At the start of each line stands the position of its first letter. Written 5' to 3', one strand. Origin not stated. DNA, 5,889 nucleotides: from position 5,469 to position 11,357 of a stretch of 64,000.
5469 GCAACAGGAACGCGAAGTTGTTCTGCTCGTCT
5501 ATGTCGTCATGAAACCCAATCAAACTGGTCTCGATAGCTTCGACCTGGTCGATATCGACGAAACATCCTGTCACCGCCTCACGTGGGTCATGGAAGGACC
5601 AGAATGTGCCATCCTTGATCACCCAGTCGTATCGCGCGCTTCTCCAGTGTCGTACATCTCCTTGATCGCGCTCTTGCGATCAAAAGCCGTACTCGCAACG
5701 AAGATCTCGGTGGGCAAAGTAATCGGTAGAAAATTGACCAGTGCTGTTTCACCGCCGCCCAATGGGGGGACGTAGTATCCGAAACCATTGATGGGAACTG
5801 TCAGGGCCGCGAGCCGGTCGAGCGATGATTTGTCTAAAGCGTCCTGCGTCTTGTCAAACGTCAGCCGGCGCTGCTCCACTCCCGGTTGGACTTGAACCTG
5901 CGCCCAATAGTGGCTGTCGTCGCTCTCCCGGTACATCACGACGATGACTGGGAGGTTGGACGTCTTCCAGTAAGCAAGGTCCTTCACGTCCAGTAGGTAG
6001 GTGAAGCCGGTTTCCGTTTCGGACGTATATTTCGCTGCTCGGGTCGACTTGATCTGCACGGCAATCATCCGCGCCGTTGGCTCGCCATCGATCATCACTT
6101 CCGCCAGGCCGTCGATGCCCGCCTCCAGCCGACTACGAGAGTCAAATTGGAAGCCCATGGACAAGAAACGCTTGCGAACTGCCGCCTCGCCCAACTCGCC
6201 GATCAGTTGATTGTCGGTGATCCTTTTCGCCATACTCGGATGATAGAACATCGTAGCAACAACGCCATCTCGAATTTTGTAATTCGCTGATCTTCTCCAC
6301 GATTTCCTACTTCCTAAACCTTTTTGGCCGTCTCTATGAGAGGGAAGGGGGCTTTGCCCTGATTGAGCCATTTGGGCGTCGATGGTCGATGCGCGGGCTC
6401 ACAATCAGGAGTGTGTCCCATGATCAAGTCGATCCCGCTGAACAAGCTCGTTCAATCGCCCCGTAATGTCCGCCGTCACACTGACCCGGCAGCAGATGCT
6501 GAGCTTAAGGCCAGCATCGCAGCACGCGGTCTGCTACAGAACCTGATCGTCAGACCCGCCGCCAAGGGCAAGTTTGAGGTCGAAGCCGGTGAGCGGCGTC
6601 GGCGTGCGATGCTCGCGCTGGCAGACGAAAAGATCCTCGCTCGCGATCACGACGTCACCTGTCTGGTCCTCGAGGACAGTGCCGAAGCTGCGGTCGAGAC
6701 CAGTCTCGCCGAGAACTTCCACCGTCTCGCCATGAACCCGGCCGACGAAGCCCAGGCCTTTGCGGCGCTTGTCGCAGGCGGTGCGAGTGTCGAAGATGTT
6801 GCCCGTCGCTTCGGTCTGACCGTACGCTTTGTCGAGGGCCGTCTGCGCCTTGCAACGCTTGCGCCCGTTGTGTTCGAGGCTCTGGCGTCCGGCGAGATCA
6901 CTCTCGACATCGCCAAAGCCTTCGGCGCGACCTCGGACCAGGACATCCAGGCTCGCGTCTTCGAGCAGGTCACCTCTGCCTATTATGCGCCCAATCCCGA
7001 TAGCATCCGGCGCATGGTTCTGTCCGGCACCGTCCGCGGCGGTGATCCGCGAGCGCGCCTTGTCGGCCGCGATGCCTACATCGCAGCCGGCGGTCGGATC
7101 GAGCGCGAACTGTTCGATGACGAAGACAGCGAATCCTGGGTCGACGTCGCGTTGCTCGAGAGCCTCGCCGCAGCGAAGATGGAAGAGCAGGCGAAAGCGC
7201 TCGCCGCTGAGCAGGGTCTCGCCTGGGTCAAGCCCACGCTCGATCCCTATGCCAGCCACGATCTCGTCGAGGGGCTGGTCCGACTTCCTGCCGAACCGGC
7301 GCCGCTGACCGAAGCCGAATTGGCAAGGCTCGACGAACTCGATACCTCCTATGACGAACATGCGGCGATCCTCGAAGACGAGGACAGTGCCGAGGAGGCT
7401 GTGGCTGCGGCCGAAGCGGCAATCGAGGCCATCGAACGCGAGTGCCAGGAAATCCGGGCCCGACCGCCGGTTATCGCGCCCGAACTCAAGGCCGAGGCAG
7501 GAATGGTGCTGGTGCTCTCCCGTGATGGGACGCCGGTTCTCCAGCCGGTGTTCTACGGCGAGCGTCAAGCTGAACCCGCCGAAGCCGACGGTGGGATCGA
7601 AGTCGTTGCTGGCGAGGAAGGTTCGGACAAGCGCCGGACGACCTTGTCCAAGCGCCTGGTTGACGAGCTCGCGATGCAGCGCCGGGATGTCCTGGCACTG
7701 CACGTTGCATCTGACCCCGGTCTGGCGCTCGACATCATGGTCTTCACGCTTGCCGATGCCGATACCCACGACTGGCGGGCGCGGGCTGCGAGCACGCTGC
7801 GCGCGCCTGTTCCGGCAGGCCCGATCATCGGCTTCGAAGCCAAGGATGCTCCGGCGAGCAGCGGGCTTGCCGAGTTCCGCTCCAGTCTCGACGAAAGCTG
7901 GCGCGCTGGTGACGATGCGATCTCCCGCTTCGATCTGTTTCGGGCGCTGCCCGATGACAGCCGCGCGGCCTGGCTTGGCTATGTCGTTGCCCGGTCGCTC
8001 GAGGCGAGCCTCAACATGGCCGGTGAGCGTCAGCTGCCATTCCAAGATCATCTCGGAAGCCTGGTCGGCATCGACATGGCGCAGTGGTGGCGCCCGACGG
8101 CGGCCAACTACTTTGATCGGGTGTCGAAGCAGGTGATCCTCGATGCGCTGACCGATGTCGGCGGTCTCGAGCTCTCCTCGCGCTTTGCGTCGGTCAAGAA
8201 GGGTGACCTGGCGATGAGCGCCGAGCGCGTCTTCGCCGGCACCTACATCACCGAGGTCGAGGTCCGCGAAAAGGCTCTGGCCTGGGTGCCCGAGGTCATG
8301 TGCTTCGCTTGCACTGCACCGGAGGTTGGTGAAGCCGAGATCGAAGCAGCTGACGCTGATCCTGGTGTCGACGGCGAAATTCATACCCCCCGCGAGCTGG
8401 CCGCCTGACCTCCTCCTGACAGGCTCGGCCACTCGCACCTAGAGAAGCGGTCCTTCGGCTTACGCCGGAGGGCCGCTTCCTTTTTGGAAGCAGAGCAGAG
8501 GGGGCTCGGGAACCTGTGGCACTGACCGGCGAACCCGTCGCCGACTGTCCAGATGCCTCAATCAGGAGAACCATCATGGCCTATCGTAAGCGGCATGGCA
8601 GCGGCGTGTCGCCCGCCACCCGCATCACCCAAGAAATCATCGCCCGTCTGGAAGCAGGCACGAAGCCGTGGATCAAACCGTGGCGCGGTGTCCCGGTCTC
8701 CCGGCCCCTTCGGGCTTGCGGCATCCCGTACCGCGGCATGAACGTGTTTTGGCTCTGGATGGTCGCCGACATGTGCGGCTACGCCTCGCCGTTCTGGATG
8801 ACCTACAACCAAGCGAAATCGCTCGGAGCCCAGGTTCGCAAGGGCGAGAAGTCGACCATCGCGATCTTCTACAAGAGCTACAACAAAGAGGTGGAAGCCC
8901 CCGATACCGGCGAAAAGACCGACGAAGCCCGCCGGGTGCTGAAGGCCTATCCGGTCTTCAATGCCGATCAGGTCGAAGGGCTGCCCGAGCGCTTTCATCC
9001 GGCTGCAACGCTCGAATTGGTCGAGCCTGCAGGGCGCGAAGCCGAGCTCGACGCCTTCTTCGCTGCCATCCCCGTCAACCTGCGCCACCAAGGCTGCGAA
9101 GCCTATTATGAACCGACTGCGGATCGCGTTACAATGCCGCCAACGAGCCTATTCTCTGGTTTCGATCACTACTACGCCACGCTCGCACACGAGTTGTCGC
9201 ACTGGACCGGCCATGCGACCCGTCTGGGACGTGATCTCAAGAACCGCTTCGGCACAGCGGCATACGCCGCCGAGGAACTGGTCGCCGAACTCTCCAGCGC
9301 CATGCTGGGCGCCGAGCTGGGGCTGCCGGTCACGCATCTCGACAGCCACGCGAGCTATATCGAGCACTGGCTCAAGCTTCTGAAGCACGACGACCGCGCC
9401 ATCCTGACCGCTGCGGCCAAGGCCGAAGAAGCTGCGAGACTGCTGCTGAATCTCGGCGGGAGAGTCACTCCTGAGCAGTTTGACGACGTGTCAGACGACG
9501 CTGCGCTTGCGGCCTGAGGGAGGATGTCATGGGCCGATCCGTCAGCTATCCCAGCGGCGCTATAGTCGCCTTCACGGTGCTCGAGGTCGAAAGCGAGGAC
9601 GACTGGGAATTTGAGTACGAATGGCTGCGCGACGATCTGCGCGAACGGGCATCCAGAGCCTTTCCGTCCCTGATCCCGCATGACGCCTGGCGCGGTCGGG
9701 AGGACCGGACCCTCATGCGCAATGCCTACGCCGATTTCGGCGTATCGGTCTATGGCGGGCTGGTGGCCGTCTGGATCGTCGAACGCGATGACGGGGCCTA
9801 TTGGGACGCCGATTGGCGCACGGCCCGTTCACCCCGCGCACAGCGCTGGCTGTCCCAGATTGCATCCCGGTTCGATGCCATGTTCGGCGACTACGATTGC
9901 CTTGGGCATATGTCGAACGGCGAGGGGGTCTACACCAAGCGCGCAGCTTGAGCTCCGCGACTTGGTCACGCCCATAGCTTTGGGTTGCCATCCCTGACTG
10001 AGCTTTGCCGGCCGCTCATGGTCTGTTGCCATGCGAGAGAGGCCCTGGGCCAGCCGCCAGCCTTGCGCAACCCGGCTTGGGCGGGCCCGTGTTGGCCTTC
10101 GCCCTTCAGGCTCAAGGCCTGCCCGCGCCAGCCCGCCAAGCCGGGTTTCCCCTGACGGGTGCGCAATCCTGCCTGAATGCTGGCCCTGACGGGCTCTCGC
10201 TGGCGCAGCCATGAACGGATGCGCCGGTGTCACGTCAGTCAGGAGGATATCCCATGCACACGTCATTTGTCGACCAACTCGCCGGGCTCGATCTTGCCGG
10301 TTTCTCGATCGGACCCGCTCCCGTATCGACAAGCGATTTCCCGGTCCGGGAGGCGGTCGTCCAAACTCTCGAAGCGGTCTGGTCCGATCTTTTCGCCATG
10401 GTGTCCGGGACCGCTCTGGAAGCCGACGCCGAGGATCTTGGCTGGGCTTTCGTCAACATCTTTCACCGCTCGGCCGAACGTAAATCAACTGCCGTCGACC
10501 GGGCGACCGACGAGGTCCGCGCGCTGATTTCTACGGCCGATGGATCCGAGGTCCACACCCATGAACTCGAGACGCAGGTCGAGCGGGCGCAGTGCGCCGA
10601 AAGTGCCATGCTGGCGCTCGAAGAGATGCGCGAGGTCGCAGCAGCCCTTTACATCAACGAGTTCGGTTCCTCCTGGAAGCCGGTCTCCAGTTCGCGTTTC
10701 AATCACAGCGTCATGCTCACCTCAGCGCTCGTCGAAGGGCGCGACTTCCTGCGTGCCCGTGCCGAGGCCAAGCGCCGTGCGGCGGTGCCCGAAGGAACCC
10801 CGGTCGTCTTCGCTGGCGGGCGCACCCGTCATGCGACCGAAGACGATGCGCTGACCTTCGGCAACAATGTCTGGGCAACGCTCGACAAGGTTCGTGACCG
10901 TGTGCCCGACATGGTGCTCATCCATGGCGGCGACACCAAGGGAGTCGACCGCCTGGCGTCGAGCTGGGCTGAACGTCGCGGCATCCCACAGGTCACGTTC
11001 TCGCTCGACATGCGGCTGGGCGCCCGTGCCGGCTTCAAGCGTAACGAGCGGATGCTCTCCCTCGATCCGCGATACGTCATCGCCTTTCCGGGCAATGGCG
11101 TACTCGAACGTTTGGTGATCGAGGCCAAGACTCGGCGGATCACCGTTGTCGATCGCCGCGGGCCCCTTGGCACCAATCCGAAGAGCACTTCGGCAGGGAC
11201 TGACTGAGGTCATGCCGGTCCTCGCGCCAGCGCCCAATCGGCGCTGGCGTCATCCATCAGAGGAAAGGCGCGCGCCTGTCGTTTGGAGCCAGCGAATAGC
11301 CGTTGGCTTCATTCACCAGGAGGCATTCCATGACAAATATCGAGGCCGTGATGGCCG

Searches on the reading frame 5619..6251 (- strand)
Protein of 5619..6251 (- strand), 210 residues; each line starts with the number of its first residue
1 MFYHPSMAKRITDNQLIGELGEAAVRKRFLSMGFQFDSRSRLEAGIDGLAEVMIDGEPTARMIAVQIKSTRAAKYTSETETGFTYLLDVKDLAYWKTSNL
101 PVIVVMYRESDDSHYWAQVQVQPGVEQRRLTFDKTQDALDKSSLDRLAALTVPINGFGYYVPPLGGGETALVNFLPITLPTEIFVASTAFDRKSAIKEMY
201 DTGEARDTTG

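Call 43: search_protein_families(library=pfam, proteins=[window:5619-6251:-], max_evalue=0.001)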
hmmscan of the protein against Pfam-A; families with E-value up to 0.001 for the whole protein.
window:5619-6251:- (210 aa): 1 family
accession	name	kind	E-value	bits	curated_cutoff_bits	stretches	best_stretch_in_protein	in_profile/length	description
PF14280.11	DUF4365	-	2.1e-29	102.8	24.3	1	19-149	2-137/139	Domain of unknown function (DUF4365)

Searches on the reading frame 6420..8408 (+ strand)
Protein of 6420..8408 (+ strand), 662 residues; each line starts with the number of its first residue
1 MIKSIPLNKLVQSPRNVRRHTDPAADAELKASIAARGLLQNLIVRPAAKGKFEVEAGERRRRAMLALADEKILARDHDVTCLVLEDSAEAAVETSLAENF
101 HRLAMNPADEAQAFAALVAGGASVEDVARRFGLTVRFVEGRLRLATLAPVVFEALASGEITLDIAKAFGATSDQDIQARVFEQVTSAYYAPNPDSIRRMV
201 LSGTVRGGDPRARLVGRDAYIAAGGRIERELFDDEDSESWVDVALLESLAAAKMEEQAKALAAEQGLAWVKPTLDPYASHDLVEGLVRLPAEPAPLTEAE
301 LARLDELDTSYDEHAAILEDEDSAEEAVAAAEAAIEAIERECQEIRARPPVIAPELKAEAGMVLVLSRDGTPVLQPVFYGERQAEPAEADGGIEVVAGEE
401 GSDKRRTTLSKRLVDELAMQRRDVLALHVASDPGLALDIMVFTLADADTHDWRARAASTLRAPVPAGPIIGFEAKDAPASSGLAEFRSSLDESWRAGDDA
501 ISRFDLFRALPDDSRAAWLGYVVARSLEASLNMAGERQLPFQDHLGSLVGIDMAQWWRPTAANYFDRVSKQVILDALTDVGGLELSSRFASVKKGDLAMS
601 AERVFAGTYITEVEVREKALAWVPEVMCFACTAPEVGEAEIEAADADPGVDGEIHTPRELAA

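Call 44: search_protein_families(library=pfam, proteins=[window:6420-8408:+], max_evalue=0.001)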
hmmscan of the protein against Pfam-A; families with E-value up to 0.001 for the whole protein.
window:6420-8408:+ (662 aa): 2 families
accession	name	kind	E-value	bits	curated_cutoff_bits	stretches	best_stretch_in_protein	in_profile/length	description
PF02195.25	ParB_N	-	1.3e-11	44.9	26.3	1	2-100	3-94/95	ParB N-terminal domain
PF17762.8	HTH_ParB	-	9.2e-08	32.6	22.6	1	105-186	3-85/102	ParB HTH domain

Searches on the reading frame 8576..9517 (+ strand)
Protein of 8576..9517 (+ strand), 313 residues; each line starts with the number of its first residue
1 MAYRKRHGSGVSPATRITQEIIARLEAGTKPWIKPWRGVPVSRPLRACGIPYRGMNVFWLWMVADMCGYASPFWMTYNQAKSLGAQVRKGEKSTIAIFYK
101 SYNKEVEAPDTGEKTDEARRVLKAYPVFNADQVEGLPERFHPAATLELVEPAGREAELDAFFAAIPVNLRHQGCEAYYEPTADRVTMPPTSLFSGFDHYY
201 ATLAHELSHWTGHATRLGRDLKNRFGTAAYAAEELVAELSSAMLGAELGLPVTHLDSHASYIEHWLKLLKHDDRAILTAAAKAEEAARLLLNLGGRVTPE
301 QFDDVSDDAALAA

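Call 44: search_protein_families(library=pfam, proteins=[window:8576-9517:+], max_evalue=0.001)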
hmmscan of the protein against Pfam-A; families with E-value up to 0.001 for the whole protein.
window:8576-9517:+ (313 aa): 3 families
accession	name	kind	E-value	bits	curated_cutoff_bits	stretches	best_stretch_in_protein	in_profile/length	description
PF18818.7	MPTase-PolyVal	-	3.4e-47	160.1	27.5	1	157-282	2-126/126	Zincin-like metallopeptidase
PF08401.16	ArdcN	-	6.5e-38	130.2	22.6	1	15-128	5-123/123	N-terminal domain of anti-restriction factor ArdC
PF20054.4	Tc-38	-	7.2e-05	22.9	23.2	1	63-94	17-48/70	Trypanosoma Tc-38 (p38) protein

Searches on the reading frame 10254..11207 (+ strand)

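Call 69: search_protein_families(library=pfam, proteins=[window:10254-11207:+], max_evalue=0.001)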
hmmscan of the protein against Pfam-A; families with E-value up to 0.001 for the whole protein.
window:10254-11207:+ (317 aa): 1 family
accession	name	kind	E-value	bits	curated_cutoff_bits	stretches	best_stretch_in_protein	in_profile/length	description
PF10686.14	YAcAr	-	3.4e-22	78.5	28.2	1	183-255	2-65/66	YspA, cpYpsA-related SLOG family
